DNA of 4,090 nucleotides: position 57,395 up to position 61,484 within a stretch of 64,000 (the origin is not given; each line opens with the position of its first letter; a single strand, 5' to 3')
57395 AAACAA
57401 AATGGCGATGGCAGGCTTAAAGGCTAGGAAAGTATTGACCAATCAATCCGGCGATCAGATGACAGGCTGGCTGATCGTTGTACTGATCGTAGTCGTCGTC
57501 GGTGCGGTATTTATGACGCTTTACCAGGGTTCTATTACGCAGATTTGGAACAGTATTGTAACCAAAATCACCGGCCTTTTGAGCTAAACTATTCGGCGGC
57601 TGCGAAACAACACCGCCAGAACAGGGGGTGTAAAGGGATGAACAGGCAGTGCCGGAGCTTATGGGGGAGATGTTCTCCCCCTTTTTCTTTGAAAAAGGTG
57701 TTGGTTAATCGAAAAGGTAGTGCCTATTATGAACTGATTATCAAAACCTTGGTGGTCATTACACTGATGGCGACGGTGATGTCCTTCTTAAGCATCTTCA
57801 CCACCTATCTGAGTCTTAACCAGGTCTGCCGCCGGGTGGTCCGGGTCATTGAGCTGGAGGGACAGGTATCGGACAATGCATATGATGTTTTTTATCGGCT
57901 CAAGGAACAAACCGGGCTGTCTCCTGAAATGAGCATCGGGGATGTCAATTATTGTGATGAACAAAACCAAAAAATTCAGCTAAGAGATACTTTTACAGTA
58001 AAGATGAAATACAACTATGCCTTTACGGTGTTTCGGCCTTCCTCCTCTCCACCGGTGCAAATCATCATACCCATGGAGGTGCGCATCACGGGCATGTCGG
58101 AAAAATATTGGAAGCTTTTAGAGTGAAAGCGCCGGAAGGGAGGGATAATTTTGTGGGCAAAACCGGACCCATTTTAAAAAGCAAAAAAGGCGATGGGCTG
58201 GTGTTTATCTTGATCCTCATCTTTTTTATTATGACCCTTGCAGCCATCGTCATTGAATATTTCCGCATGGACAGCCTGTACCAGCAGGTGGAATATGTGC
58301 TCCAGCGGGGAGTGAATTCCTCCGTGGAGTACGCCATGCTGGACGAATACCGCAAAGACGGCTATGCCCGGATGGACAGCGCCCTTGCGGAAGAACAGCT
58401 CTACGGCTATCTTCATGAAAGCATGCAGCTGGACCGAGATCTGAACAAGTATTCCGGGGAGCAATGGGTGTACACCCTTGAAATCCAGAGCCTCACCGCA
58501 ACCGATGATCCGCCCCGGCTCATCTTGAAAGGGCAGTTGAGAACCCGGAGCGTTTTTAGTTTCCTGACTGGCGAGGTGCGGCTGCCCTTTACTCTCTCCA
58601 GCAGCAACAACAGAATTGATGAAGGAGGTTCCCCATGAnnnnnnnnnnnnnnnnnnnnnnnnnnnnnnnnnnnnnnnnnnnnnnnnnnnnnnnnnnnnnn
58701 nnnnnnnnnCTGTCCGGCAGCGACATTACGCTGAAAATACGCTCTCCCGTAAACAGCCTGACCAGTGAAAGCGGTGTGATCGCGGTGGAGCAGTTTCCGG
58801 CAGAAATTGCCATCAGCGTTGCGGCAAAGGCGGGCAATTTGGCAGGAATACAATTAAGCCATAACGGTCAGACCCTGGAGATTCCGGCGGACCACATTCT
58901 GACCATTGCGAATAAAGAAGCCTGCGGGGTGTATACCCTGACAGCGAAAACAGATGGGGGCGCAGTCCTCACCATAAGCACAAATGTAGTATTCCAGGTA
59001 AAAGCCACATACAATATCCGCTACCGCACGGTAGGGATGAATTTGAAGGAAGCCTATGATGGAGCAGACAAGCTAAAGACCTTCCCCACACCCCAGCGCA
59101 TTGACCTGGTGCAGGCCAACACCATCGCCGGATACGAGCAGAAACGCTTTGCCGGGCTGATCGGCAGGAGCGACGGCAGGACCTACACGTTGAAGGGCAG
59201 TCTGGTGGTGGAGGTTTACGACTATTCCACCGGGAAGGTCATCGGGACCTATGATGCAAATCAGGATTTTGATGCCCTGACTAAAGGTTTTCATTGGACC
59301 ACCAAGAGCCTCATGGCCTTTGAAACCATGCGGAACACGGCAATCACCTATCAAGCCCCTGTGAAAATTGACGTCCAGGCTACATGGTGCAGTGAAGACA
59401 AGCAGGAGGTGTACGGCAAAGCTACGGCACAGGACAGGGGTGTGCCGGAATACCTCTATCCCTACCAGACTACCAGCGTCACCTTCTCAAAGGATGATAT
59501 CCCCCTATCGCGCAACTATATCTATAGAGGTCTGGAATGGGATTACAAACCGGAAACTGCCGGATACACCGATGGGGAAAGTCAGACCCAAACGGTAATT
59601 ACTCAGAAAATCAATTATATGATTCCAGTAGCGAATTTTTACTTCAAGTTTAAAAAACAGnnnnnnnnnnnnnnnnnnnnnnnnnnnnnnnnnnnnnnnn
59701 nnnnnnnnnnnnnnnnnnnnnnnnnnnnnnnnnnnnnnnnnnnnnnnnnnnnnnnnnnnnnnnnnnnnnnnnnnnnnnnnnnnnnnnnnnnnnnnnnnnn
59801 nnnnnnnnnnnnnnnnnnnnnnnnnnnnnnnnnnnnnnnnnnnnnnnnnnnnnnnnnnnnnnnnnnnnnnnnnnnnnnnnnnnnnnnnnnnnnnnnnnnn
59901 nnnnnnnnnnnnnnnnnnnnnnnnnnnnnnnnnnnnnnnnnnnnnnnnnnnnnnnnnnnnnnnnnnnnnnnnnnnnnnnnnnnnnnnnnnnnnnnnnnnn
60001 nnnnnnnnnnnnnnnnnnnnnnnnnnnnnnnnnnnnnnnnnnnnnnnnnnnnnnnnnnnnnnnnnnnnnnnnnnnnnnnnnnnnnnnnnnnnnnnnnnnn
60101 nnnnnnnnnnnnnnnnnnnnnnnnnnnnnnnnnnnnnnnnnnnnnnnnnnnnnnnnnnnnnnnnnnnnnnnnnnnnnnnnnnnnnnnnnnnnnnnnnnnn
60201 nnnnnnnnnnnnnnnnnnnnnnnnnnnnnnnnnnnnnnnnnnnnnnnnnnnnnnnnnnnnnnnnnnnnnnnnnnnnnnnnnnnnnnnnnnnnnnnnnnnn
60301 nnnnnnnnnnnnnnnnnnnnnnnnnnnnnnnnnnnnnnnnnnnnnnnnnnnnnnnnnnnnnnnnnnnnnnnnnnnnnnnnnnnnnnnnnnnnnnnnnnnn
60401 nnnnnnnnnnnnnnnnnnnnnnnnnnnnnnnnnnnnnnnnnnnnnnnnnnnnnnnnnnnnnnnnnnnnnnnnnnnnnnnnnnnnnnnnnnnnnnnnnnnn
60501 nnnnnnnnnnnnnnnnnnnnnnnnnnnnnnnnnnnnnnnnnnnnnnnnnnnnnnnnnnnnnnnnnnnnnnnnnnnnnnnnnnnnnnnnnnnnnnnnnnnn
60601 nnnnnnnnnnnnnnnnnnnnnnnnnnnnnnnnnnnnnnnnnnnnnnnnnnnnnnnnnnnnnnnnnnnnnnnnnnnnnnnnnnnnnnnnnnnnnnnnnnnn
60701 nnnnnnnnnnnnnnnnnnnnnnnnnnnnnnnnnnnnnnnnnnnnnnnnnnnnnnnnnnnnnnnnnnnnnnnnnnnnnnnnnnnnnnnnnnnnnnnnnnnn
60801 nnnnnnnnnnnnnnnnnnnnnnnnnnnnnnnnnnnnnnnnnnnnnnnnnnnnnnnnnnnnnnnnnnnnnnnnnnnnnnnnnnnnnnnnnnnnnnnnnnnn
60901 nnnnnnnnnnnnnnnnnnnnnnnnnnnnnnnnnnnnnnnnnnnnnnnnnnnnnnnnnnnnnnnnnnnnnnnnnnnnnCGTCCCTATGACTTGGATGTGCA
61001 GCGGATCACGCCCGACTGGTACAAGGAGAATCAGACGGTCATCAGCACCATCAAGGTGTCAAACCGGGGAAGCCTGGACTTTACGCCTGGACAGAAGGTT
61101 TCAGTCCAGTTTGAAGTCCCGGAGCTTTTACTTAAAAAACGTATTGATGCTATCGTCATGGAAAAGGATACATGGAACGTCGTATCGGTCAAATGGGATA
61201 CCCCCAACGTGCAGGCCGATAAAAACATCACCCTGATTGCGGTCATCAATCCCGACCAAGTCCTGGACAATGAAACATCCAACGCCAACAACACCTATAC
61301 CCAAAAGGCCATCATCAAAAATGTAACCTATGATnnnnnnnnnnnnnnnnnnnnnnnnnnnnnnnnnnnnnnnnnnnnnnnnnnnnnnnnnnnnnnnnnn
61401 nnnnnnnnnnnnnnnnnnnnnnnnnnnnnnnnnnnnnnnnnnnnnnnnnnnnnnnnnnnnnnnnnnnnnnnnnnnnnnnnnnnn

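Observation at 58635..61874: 1079-aa CARDB-repeat secreted protein translationally coupled into the pilus operon: candidate tip or recipient-binding adhesin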

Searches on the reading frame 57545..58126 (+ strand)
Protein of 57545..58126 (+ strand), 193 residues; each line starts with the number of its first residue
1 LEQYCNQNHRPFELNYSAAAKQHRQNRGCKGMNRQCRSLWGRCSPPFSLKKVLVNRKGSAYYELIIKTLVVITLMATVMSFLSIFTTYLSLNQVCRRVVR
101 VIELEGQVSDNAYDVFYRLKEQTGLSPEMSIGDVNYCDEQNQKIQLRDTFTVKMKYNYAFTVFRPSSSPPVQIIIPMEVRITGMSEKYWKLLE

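Call 3: search_protein_families(library=pfam, proteins=[window:57545-58126:+], max_evalue=0.1)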
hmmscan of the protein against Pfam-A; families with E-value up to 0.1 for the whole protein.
window:57545-58126:+ (193 aa): 2 families
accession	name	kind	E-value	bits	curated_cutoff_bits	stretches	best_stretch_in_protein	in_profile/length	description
PF14208.11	DUF4320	-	3.9e-42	143.6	25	1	69-190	2-119/119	Domain of unknown function (DUF4320)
PF09171.15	AGOG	-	0.026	14.3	26.1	1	149-186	144-181/248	N-glycosylase/DNA lyase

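Call 10: search_protein_families(library=ncbifam, proteins=[window:57545-58126:+], max_evalue=0.01)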
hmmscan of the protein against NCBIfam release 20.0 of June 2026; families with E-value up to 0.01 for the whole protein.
window:57545-58126:+ (193 aa): 0 families

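Call 82: search_dna_similar(query=window:57638-58126:+, collection=plasmids, mode=protein, max_evalue=0.001, max_rows=30)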
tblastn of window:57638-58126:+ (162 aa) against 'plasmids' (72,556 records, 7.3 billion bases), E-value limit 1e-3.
Records with a match: 4; places in all: 4; records where one place covers at least 80% of the query: 4.
Best place of each record, by identity: <60% 4.
By first word of the organism name: Clostridioides 2; Thermoanaerobacterium 2.
By predicted mobility (MOB-suite, as given by PLSDB): non-mobilizable 4.
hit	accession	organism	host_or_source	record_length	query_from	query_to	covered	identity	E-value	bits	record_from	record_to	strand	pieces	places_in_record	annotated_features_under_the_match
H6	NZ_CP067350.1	Clostridioides sp. ES-S-0107-01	soil,soil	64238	12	159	91%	28.9%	7e-8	57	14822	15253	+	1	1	DUF4320 family protein | secretion protein F | hypothetical protein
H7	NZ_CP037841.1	Clostridioides difficile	-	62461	12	159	91%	28.9%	1e-6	54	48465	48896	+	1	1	DUF4320 family protein | hypothetical protein (x2)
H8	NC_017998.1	Thermoanaerobacterium saccharolyticum JW/SL-YS485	-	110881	20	159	86%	26.6%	6e-6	52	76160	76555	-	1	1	DUF4320 family protein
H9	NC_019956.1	Thermoanaerobacterium thermosaccharolyticum M0795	-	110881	20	159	86%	26.6%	6e-6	52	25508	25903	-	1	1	DUF4320 family protein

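Call 83: get_annotated_region(hit=H7, flank=20000)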
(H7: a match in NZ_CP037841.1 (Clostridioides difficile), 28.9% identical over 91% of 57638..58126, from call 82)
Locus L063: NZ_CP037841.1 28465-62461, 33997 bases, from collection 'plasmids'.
description: Clostridioides difficile strain Cd5 plasmid pCd5_2, complete sequence
organism: Clostridioides difficile (NCBI taxid 1496)
taxonomy: Bacteria; Bacillota; Clostridia; Peptostreptococcales; Peptostreptococcaceae; Clostridioides; Clostridioides difficile
host: -; source: -; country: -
typing (MOB-suite, as given by PLSDB): non-mobilizable
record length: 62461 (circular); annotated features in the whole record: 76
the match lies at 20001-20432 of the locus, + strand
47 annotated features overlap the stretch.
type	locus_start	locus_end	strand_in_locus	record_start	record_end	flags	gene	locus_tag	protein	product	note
CDS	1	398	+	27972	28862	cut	-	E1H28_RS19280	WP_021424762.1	Fic family protein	-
CDS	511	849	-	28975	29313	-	-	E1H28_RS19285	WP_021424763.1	hypothetical protein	-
CDS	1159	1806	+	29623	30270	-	-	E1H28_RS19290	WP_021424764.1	recombinase family protein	GO:0006310 - DNA recombination [Evidence IEA]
CDS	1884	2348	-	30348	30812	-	-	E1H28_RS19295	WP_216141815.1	hypothetical protein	-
CDS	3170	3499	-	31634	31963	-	-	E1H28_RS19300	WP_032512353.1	hypothetical protein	-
CDS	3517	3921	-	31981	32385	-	-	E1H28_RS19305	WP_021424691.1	hypothetical protein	-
CDS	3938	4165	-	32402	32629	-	-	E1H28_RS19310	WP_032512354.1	hypothetical protein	-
CDS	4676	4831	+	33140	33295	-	-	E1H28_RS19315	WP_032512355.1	hypothetical protein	-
CDS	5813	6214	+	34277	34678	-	-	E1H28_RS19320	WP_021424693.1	helix-turn-helix transcriptional regulator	-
CDS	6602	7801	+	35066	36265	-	-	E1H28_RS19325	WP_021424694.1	hypothetical protein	-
CDS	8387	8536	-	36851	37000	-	-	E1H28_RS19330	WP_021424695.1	hypothetical protein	-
CDS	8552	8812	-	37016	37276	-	-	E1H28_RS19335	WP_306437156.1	helix-turn-helix transcriptional regulator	-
CDS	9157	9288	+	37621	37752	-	-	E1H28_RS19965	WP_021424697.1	hypothetical protein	-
CDS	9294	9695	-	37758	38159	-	-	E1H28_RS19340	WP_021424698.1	helix-turn-helix transcriptional regulator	-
CDS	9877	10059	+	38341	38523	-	-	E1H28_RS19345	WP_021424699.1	hypothetical protein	-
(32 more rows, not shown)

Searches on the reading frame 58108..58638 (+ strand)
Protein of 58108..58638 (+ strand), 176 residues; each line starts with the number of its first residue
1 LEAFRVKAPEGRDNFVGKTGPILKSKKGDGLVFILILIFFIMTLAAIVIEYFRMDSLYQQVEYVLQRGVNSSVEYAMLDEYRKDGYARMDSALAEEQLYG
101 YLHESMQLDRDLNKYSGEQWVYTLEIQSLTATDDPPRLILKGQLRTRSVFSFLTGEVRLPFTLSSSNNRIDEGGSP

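Call 3: search_protein_families(library=pfam, proteins=[window:58108-58638:+], max_evalue=0.1)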
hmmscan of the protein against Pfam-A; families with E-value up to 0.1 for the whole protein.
window:58108-58638:+ (176 aa): 1 family
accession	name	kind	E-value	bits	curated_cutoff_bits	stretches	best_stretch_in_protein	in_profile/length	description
PF00599.22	Flu_M2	-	0.057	14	25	1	34-90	28-85/97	Influenza Matrix protein (M2)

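Call 10: search_protein_families(library=ncbifam, proteins=[window:58108-58638:+], max_evalue=0.01)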
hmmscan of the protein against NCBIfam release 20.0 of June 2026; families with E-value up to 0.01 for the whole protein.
window:58108-58638:+ (176 aa): 0 families

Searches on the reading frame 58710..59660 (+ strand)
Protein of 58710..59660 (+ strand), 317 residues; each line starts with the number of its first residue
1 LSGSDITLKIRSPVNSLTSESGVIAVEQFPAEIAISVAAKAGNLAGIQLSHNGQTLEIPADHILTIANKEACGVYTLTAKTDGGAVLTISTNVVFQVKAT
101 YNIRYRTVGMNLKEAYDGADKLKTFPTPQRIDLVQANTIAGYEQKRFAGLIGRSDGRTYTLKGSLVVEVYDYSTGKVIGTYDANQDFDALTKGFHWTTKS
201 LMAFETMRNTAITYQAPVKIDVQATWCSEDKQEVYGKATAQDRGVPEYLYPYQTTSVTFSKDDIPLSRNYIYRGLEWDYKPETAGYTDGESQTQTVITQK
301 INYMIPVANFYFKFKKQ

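Call 17: search_protein_families(library=pfam, proteins=[window:58710-59660:+], max_evalue=10)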
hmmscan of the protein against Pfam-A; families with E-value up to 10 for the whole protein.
seq(317 aa): 2 families
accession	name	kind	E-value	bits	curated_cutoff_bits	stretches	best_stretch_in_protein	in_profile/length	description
PF04135.18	Nop10p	-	0.17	12.4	27.2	1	66-96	5-36/52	Nucleolar RNA-binding protein, Nop10p family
PF07453.19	NUMOD1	-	0.49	11.2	22.8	1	167-186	3-21/37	NUMOD1 domain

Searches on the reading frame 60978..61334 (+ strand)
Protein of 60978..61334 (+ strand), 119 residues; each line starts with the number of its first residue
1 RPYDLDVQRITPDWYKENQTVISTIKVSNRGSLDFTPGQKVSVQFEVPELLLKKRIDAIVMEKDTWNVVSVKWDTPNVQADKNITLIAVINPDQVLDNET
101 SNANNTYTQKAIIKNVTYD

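Call 17: search_protein_families(library=pfam, proteins=[window:60978-61334:+], max_evalue=10)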
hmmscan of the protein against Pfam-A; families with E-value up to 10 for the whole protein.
seq(119 aa): 3 families
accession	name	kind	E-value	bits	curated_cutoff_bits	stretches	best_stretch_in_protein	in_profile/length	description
PF23008.3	FN3_Tor_3rd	-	0.017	15.5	30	1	55-88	8-41/92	Tyrosine-protein kinase receptor torso, third FN3 domain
PF03459.23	TOBE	-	0.087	13.5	22.3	1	19-46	31-58/64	TOBE domain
PF15868.10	MBF2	-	0.16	12.8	25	1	59-91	16-48/90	Transcription activator MBF2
